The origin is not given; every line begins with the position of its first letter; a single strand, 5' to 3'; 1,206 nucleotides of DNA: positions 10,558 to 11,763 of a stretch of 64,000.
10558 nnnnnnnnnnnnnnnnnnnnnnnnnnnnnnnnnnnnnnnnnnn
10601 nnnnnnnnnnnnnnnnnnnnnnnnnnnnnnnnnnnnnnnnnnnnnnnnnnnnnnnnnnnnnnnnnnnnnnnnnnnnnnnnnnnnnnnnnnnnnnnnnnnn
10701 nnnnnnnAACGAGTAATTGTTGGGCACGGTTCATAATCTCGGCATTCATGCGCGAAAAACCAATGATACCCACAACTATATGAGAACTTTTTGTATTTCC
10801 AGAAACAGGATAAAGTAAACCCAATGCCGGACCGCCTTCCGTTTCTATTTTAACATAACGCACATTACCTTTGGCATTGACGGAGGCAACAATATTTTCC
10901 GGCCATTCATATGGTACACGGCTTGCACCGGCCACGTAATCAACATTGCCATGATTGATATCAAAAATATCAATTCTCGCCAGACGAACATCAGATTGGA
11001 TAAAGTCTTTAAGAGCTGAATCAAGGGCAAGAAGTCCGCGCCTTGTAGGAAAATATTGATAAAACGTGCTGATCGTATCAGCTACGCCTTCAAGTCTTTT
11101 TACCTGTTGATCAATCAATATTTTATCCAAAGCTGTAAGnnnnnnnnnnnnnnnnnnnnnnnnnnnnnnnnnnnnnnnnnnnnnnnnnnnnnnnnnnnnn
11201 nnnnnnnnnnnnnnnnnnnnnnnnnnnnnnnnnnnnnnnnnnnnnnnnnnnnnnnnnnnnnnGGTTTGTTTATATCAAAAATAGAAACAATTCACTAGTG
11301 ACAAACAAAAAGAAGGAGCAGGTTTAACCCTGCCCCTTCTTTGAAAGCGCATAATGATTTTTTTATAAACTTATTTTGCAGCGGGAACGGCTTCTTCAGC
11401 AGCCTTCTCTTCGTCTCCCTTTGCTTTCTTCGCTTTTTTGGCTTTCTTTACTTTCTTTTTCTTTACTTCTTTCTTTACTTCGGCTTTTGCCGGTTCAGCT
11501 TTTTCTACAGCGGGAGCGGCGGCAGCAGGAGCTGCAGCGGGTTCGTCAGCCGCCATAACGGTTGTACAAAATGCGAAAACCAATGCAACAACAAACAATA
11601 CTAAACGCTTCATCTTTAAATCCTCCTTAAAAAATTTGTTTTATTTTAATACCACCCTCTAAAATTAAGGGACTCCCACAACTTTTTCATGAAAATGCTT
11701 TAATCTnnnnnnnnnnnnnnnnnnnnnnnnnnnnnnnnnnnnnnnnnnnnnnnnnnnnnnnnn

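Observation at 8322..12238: ZraPSR-like module: NtrC-type TCS beside a sigma-54 promoter that drives two tiny secreted proteins of unknown family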

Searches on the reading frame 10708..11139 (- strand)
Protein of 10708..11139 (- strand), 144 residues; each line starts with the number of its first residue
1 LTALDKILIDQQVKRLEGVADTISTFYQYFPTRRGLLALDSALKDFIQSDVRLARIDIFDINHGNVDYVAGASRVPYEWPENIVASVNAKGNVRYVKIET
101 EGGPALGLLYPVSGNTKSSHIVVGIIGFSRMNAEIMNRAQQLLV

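Call 52: find_homologous_proteins(query=window:10708-11139:-, max_evalue=0.001)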
Query seq(144 aa) (144 aa): 30 proteins with E <= 0.001 among 80 candidates.
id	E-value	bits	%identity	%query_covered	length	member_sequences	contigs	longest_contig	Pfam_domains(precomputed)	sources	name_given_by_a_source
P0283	4.6e-86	304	99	100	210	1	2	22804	-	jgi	-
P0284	4.8e-73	262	85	100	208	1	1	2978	-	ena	-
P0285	1.3e-71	257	85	97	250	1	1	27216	-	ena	-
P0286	1.3e-70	254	82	98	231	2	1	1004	-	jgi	-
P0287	4.1e-70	252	81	100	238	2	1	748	-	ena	-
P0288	9.2e-63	228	74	100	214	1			-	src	-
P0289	1.6e-55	205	84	78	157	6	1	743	-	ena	-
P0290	4.8e-55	203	78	83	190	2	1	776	-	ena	-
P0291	3.6e-53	197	77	81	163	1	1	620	-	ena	-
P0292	2.2e-52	195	80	81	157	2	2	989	-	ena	-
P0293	9.7e-47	176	69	81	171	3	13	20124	-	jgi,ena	jgi:hypothetical protein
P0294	5.9e-46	174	77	74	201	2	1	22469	-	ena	-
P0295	4.6e-44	168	75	75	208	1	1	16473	PF00672.31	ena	-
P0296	7.3e-42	161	79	69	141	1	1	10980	-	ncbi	-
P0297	1.4e-40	156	86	59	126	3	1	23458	-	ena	-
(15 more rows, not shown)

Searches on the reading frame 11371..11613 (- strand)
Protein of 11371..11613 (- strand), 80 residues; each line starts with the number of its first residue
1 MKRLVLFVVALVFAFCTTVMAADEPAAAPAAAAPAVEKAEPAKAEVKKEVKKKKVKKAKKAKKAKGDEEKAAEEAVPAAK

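Call 3: search_protein_families(library=pfam, proteins=[window:11371-11613:-], max_evalue=0.01)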
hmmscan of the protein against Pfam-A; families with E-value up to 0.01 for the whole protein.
window:11371-11613:- (80 aa): 2 families
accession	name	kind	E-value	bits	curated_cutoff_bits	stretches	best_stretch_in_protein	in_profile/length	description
PF16785.10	SMBP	-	0.0027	18.3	29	1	1-74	1-70/111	Small metal-binding protein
PF15103.11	G0-G1_switch_2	-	0.0039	18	27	1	3-70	23-92/105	G0/G1 switch protein 2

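Call 7: search_protein_families(library=ncbifam, proteins=[window:11371-11613:-], max_evalue=0.1)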
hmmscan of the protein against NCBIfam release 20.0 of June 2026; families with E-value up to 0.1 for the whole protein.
window:11371-11613:- (80 aa): 2 families
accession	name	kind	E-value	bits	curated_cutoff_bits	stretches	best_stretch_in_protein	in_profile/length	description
NF033636.1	acid_shock_Asr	equivalog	5e-06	27.3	50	1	1-80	1-83/119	acid resistance repetitive basic protein Asr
TIGR03593.1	yidC_nterm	equivalog_domain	0.069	12.7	58.25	1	2-67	2-72/363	membrane protein insertase YidC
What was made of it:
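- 11371..11613 (-): ORF80: secreted, lysine-rich, intrinsically disordered basic peptide. The mature form is 59 aa with pI 9.6 and ends ...AVPAAK. Sub-threshold NCBIfam Asr hit: 27.3 bits against a cut-off of 50 (call 7).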
